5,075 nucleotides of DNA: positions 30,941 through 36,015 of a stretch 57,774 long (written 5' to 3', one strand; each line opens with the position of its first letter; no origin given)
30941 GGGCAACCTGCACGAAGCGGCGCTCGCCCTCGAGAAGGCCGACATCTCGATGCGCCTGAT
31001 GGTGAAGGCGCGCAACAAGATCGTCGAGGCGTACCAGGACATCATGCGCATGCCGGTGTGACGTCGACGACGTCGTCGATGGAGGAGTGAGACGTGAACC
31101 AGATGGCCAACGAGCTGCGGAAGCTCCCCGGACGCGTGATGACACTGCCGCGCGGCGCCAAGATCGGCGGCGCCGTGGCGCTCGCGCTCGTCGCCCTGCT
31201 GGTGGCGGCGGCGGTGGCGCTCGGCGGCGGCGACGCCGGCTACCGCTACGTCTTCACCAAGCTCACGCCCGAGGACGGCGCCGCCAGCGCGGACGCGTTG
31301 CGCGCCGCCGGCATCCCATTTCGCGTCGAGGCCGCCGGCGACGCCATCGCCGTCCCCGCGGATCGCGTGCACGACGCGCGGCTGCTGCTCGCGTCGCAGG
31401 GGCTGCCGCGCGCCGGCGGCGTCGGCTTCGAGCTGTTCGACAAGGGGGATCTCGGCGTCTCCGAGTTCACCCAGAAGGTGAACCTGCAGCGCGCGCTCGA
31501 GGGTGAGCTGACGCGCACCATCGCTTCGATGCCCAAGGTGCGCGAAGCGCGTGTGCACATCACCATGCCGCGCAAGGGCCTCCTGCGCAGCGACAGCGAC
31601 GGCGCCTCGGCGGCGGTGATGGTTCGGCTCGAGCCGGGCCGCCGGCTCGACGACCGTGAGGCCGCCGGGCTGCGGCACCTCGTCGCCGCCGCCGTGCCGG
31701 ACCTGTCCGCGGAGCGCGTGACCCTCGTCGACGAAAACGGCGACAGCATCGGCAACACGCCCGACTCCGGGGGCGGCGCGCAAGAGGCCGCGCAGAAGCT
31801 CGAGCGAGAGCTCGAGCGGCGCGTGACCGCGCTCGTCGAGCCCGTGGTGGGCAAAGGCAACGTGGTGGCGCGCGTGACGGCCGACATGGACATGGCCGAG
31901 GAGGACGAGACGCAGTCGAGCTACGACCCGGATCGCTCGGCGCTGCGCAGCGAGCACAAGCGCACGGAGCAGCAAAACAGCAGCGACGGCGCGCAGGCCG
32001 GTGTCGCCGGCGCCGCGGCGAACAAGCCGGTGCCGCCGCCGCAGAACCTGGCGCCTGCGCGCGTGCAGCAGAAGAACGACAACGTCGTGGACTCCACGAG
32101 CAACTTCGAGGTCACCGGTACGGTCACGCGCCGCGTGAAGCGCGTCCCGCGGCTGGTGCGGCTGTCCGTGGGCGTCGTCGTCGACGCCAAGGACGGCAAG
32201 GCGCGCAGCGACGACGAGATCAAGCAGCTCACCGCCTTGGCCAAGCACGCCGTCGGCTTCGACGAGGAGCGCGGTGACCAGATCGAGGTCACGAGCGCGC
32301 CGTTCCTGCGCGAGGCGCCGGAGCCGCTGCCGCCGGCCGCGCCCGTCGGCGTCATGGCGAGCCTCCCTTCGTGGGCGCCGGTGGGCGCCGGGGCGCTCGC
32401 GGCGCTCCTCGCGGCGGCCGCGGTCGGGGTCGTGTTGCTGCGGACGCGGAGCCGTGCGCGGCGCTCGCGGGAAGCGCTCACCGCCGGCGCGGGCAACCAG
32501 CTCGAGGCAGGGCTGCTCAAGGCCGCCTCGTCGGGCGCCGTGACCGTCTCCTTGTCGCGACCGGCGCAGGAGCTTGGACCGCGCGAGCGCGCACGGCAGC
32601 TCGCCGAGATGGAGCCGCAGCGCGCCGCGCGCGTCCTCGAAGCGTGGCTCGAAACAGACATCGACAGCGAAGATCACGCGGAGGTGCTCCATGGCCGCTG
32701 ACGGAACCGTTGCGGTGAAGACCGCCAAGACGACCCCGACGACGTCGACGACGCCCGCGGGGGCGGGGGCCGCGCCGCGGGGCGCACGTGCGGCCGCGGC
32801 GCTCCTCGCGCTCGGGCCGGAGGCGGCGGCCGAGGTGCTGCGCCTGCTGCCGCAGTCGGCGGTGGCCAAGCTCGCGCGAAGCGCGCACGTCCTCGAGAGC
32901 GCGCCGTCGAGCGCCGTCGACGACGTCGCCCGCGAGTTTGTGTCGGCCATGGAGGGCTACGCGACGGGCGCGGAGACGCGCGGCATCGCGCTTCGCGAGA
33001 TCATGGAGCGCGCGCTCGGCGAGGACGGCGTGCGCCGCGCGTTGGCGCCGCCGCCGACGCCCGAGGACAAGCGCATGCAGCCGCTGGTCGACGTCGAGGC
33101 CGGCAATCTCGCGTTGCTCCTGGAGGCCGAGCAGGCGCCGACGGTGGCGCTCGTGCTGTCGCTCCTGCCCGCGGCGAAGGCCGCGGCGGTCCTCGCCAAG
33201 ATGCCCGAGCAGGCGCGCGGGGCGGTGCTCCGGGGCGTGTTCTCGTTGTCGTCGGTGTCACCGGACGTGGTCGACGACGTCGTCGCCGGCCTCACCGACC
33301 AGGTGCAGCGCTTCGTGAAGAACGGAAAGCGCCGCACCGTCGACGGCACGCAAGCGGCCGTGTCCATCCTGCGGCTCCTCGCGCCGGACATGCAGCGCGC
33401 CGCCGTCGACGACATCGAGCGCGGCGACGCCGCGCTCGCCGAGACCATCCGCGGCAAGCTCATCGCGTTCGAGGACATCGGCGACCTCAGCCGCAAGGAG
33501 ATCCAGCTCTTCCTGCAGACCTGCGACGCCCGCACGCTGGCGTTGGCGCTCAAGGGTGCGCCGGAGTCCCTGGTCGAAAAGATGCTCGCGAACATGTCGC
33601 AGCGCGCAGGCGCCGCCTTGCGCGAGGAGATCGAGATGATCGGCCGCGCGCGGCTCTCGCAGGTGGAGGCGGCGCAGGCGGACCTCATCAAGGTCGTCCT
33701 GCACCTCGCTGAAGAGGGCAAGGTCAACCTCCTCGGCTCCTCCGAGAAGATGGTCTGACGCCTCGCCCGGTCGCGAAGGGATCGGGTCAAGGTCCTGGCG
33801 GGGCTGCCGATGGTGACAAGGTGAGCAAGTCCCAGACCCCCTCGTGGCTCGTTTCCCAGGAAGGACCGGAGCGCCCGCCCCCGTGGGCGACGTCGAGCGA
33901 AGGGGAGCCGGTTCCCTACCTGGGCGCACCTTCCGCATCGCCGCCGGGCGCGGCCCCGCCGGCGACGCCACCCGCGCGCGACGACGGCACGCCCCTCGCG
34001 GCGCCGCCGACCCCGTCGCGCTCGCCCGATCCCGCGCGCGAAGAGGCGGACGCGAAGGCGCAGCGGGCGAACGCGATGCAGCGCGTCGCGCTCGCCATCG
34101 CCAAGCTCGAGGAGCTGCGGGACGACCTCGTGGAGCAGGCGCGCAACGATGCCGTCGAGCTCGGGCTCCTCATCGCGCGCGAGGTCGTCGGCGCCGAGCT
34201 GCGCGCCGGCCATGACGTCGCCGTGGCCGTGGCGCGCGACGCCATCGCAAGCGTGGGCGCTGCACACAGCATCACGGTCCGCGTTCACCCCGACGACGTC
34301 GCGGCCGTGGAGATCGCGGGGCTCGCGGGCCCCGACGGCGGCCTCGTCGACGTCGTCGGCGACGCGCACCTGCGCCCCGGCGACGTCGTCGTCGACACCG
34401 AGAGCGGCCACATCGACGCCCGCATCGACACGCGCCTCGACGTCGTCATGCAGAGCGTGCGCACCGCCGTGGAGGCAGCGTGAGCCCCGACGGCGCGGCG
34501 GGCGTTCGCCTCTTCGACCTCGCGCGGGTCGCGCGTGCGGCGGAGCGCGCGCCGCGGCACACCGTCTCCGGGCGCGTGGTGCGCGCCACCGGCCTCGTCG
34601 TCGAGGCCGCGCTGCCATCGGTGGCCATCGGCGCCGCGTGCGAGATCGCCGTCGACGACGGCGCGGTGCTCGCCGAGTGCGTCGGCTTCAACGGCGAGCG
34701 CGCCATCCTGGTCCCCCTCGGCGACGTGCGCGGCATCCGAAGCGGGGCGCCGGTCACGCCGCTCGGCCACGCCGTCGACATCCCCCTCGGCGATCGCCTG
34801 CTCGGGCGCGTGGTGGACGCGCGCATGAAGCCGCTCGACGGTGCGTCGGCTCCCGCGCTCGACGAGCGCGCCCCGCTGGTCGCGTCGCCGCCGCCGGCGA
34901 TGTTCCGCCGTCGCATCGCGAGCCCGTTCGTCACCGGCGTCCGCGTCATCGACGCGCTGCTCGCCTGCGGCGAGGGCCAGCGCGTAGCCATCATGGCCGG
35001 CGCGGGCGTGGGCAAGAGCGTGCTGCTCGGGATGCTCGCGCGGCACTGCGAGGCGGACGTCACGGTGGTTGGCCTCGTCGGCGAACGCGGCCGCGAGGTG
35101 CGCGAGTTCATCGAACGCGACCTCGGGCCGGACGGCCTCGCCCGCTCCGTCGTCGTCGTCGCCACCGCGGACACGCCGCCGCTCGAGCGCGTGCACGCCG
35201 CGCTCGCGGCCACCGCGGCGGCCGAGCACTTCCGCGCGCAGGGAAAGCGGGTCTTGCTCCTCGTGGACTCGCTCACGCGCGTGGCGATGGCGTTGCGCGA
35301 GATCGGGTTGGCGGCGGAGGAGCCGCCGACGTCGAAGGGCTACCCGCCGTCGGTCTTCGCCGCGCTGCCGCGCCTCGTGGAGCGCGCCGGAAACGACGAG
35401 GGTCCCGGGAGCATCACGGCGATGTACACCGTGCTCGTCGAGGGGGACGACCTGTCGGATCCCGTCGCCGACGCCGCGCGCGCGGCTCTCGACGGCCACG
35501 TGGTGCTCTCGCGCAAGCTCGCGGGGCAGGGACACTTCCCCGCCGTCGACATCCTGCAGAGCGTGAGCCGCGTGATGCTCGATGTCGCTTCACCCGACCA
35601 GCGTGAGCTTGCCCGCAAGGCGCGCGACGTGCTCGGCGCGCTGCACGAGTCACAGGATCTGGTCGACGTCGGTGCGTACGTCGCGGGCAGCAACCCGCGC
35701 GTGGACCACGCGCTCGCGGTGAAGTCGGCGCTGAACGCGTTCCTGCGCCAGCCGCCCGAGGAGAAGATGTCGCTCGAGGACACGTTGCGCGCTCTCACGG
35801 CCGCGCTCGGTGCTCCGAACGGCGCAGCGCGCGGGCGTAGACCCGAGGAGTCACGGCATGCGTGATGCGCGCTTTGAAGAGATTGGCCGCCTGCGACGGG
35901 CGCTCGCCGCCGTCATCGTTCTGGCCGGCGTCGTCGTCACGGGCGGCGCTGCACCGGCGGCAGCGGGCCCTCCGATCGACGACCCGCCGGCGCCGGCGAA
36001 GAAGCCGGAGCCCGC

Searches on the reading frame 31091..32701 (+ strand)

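Call 97: search_protein_families(library=pfam, proteins=[window:31091-32701:+], max_evalue=0.00001)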
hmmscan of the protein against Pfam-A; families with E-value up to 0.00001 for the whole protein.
window:31091-32701:+ (536 aa): 2 families
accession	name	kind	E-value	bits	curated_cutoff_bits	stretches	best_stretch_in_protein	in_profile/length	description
PF01514.23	YscJ_FliF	-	7.8e-56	189.2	24.4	1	51-219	6-176/179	Secretory protein of YscJ/FliF family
PF08345.17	YscJ_FliF_C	-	2.5e-36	125.8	23.8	1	250-405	2-147/147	Flagellar M-ring protein C-terminal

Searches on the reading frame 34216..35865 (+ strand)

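Call 97: search_protein_families(library=pfam, proteins=[window:34216-35865:+], max_evalue=0.00001)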
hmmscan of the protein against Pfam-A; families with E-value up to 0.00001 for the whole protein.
window:34216-35865:+ (549 aa): 3 families
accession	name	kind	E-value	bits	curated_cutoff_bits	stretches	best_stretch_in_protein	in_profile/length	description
PF00006.31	ATP-synt_ab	-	3.8e-85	285.3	29.5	1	241-451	1-213/213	ATP synthase alpha/beta family, nucleotide-binding domain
PF18269.6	T3SS_ATPase_C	-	2.9e-22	78.8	22.7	1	459-528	2-71/72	T3SS EscN ATPase C-terminal domain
PF02874.29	ATP-synt_ab_N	-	1.6e-08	35.3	20.9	1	121-184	1-69/69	ATP synthase alpha/beta family, beta-barrel domain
